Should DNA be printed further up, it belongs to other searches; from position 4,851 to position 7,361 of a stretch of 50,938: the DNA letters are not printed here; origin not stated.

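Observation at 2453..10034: Glycyl-radical-enzyme locus whose partner enzymes are of the cyclitol / keto-sugar type: candidate undescribed anaerobic pathway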

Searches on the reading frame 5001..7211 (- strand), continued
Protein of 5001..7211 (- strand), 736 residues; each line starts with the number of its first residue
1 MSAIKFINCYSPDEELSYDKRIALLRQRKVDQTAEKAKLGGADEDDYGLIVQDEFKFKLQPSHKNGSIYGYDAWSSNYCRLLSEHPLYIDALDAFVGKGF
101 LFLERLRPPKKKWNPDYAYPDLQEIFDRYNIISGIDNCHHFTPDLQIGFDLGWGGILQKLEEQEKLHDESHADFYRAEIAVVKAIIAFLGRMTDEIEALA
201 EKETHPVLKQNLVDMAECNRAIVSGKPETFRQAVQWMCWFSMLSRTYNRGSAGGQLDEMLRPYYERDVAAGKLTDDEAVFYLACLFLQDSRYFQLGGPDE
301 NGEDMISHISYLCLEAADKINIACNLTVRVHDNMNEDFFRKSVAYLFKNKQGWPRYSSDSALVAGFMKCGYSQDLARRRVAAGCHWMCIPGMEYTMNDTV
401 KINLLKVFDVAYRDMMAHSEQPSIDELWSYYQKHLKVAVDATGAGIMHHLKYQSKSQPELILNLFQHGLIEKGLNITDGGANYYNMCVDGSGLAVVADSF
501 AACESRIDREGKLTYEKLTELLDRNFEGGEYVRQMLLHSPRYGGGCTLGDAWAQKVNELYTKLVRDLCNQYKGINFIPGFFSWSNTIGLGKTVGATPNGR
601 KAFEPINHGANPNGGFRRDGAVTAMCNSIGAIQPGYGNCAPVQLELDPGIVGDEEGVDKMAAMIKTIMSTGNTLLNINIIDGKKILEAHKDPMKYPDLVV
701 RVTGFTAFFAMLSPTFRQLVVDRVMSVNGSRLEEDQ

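Call 98: search_protein_families(library=ncbifam, proteins=[L029:5073-6077:+, L029:8084-9133:+, L029:9130-9981:+, L029:13002-14042:+, L029:14046-14852:+, L029:14867-15877:+, L029:15892-17103:+, L029:17240-19243:+, L073:8015-8770:+, L073:6700-7887:-], max_evalue=0.00001)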
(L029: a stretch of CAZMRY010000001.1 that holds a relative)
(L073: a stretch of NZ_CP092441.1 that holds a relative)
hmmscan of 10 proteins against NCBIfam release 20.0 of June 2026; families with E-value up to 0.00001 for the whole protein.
L029:5073-6077:+ (334 aa): 10 families
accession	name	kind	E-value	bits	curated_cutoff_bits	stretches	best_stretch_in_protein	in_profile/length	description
TIGR04380.1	myo_inos_iolG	equivalog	3.7e-34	118.1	355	1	2-236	1-231/330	inositol 2-dehydrogenase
NF040723.1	UDP-GlcNAcDh_Arch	equivalog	4.4e-32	111.8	450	1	3-233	1-214/302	UDP-N-acetylglucosamine 3-dehydrogenase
NF052479.1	LevoglcsnDh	equivalog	1e-21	77.1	650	1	4-207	5-215/386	levoglucosan dehydrogenase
NF008607.0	PRK11579.1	subfamily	9e-17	61.1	330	1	2-207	4-202/346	oxidoreductase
NF052679.1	InsChiInosDhIolG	equivalog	2.1e-16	59.9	540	1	1-145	1-147/343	bifunctional inositol 2-dehydrogenase/D-chiro-inositol 1-dehydrogenase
NF058563.1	BT_2159_fam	equivalog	1.7e-12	47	650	1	4-147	2-144/350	disaccharide 3-dehydrogenase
NF058561.1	BT_2158_fam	equivalog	2.6e-12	46.1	750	1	2-147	35-178/487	glycoside 3-dehydrogenase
NF041392.1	XylDh_Gfo6_Halo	equivalog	6e-12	45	350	1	19-187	34-205/350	D-xylose 1-dehydrogenase Gfo6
NF007574.0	PRK10206.1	equivalog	5.5e-11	42.1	352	1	29-243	28-234/345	oxidoreductase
NF009830.0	PRK13304.1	equivalog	2.9e-09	36.8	267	1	3-117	2-115/265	aspartate dehydrogenase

L029:8084-9133:+ (349 aa): 3 families
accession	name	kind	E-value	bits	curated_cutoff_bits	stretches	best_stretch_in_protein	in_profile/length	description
NF003027.0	PRK03906.1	subfamily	2.2e-153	510.7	191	2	148-348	180-381/385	mannonate dehydratase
TIGR00695.1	uxuA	equivalog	2.4e-125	418.7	199.55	2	139-346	169-389/394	mannonate dehydratase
TIGR04379.1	myo_inos_iolE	equivalog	8.9e-06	25.5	290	0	162-271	115-213/290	myo-inosose-2 dehydratase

L029:9130-9981:+ (283 aa): 207 families (the best 25 are shown)
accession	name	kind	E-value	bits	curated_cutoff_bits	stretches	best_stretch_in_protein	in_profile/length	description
NF006132.0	PRK08277.1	subfamily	1.4e-131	437.9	281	1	4-283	2-280/280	D-mannonate oxidoreductase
NF005559.1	PRK07231.1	subfamily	3.4e-49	167.6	215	1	10-277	2-247/249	glucose 1-dehydrogenase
NF004791.0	PRK06138.1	equivalog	5.8e-45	153.5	312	1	9-279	2-251/252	SDR family oxidoreductase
NF005853.0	PRK07774.1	equivalog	1.8e-42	145.5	303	2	134-277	112-246/250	SDR family oxidoreductase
NF004778.0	PRK06124.1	equivalog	2.5e-42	145.1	303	2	122-279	102-254/256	SDR family oxidoreductase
NF004773.0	PRK06113.1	equivalog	4.5e-41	141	367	2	125-276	104-249/255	7-alpha-hydroxysteroid dehydrogenase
NF006070.0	PRK08213.1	subfamily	1.7e-40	139.2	279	2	132-279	113-258/259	gluconate 5-dehydrogenase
NF005446.0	PRK07035.1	equivalog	1.2e-39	136.1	373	1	8-277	7-253/255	SDR family oxidoreductase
NF004198.0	PRK05653.1-3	equivalog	2.9e-39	135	296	1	10-277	5-246/248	3-oxoacyl-ACP reductase FabG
NF005752.0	PRK07576.1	subfamily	1.5e-38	132.7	321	2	127-279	105-252/271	SDR family oxidoreductase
NF005402.0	PRK06949.1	equivalog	1e-37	129.8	358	1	6-278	3-259/260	SDR family oxidoreductase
NF052558.1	MBtsdlDhBudC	equivalog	1.2e-37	129.9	270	1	11-282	2-246/250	meso-2,3-butanediol dehydrogenase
TIGR01832.1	kduD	equivalog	1.4e-37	129.5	338.85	1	9-278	2-246/248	2-dehydro-3-deoxy-D-gluconate 5-dehydrogenase KduD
NF009466.0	PRK12826.1-2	subfamily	2.9e-37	128.5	222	1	12-277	3-244/248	3-oxoacyl-ACP reductase FabG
NF005488.0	PRK07097.1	equivalog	3.8e-37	127.8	369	1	8-282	6-262/266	gluconate 5-dehydrogenase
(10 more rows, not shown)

L029:13002-14042:+ (346 aa): 2 families
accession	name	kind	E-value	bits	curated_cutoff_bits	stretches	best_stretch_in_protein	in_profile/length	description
TIGR00218.1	manA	equivalog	2.3e-28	99.4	116.2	2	126-336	150-354/359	mannose-6-phosphate isomerase, class I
NF011710.0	PRK15131.1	equivalog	2.6e-10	39.8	571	1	26-127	20-112/391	mannose-6-phosphate isomerase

L029:14046-14852:+ (268 aa): 5 families
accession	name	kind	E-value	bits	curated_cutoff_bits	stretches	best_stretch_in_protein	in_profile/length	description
NF051856.1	PsicseEpim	equivalog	1.4e-23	84.2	300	1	19-243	19-244/287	D-psicose 3-epimerase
NF041099.2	keto_glucon_epim_IolO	equivalog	8.1e-22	77.8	300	1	22-263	27-267/269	5-keto-L-gluconate epimerase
TIGR03234.1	OH-pyruv-isom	equivalog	7.7e-08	32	353.45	1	125-246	115-242/254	hydroxypyruvate isomerase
NF043033.1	OxoTetrIsom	equivalog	8.9e-08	32.2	325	1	138-245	128-238/251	2-oxo-tetronate isomerase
NF007360.0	PRK09856.1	equivalog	7.4e-06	25.7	305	0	76-241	79-245/276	fructoselysine 3-epimerase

L029:14867-15877:+ (336 aa): 9 families
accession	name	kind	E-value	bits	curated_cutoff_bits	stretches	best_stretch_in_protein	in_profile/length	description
NF040723.1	UDP-GlcNAcDh_Arch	equivalog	8.8e-23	81.3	450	1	3-219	1-208/302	UDP-N-acetylglucosamine 3-dehydrogenase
NF007574.0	PRK10206.1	equivalog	2.9e-22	79.2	352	1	1-250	1-248/345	oxidoreductase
NF008607.0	PRK11579.1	subfamily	2e-21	76.4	330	1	3-250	5-249/346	oxidoreductase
TIGR04380.1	myo_inos_iolG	equivalog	1.2e-20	73.6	355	1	3-250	2-253/330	inositol 2-dehydrogenase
NF052479.1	LevoglcsnDh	equivalog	7.4e-17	61.1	650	1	30-204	38-217/386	levoglucosan dehydrogenase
NF052679.1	InsChiInosDhIolG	equivalog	2.8e-13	49.6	540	1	1-229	1-228/343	bifunctional inositol 2-dehydrogenase/D-chiro-inositol 1-dehydrogenase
NF058563.1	BT_2159_fam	equivalog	6.5e-13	48.4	650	1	3-226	1-220/350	disaccharide 3-dehydrogenase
NF058561.1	BT_2158_fam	equivalog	8.2e-11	41.1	750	1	29-150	58-181/487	glycoside 3-dehydrogenase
NF041392.1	XylDh_Gfo6_Halo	equivalog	9.1e-11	41.1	350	1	2-151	16-168/350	D-xylose 1-dehydrogenase Gfo6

L029:15892-17103:+ (403 aa): 6 families
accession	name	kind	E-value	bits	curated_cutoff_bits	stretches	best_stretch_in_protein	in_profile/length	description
TIGR04380.1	myo_inos_iolG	equivalog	2e-16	59.8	355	1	4-145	1-144/330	inositol 2-dehydrogenase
NF052479.1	LevoglcsnDh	equivalog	5.7e-13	48.3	650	1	20-159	25-167/386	levoglucosan dehydrogenase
NF040723.1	UDP-GlcNAcDh_Arch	equivalog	8.4e-13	48.5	450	1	5-147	1-142/302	UDP-N-acetylglucosamine 3-dehydrogenase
NF058563.1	BT_2159_fam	equivalog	4.3e-09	35.8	650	1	6-118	2-115/350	disaccharide 3-dehydrogenase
NF007574.0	PRK10206.1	equivalog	9.5e-07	28.2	352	1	25-153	27-153/345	oxidoreductase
NF052679.1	InsChiInosDhIolG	equivalog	5e-06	25.8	540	1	31-117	30-118/343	bifunctional inositol 2-dehydrogenase/D-chiro-inositol 1-dehydrogenase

L029:17240-19243:+ (667 aa): 1 family
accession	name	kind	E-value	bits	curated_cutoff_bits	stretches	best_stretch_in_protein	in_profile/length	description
NF049879.1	AcerHdlse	equivalog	2.9e-25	88.8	950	1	432-548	426-545/657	aceric acid hydrolase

L073:8015-8770:+ (251 aa): 8 families
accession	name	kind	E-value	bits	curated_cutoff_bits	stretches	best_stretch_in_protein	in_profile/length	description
NF001682.0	PRK00443.1-1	equivalog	5.8e-35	120.9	528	1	28-247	16-230/262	glucosamine-6-phosphate deaminase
NF001684.0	PRK00443.1-4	subfamily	3e-30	105.6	326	1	24-251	12-241/260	glucosamine-6-phosphate deaminase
TIGR00502.1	nagB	equivalog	5.8e-30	104.5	236.9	1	10-250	2-246/259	glucosamine-6-phosphate deaminase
NF002557.0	PRK02122.1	subfamily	2.8e-29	101.7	384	1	5-251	25-275/653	glucosamine-6-phosphate deaminase-like protein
NF007291.0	PRK09762.1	equivalog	9.1e-21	74.5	271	1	26-235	17-225/236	galactosamine-6-phosphate isomerase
TIGR01198.1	pgl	equivalog_domain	1.4e-17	64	124.45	1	13-251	1-234/234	6-phosphogluconolactonase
NF009022.0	PRK12358.1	equivalog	2.3e-17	63.3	247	1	26-251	14-237/239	glucosamine-6-phosphate deaminase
NF001685.0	PRK00443.1-5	equivalog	4.6e-17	62.2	513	1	66-233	62-229/266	glucosamine-6-phosphate deaminase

L073:6700-7887:- (395 aa): 7 families
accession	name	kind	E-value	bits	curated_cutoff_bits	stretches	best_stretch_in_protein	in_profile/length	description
TIGR04380.1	myo_inos_iolG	equivalog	9.1e-23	80.6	355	1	5-286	2-269/330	inositol 2-dehydrogenase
NF008607.0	PRK11579.1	subfamily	1.1e-18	67.4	330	1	1-216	1-199/346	oxidoreductase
NF052479.1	LevoglcsnDh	equivalog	2.9e-16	59.1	650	1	4-214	3-210/386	levoglucosan dehydrogenase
NF040723.1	UDP-GlcNAcDh_Arch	equivalog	4.8e-15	55.9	450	1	6-160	2-144/302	UDP-N-acetylglucosamine 3-dehydrogenase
NF058561.1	BT_2158_fam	equivalog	1.3e-10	40.5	750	1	42-168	61-189/487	glycoside 3-dehydrogenase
NF041392.1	XylDh_Gfo6_Halo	equivalog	6.4e-09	35.1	350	1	3-180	15-185/350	D-xylose 1-dehydrogenase Gfo6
NF007574.0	PRK10206.1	equivalog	2.3e-07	30.2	352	1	50-170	40-158/345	oxidoreductase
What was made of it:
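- The PMI-like protein scores 99 bits on manA against a cut-off of 116 (call 98).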
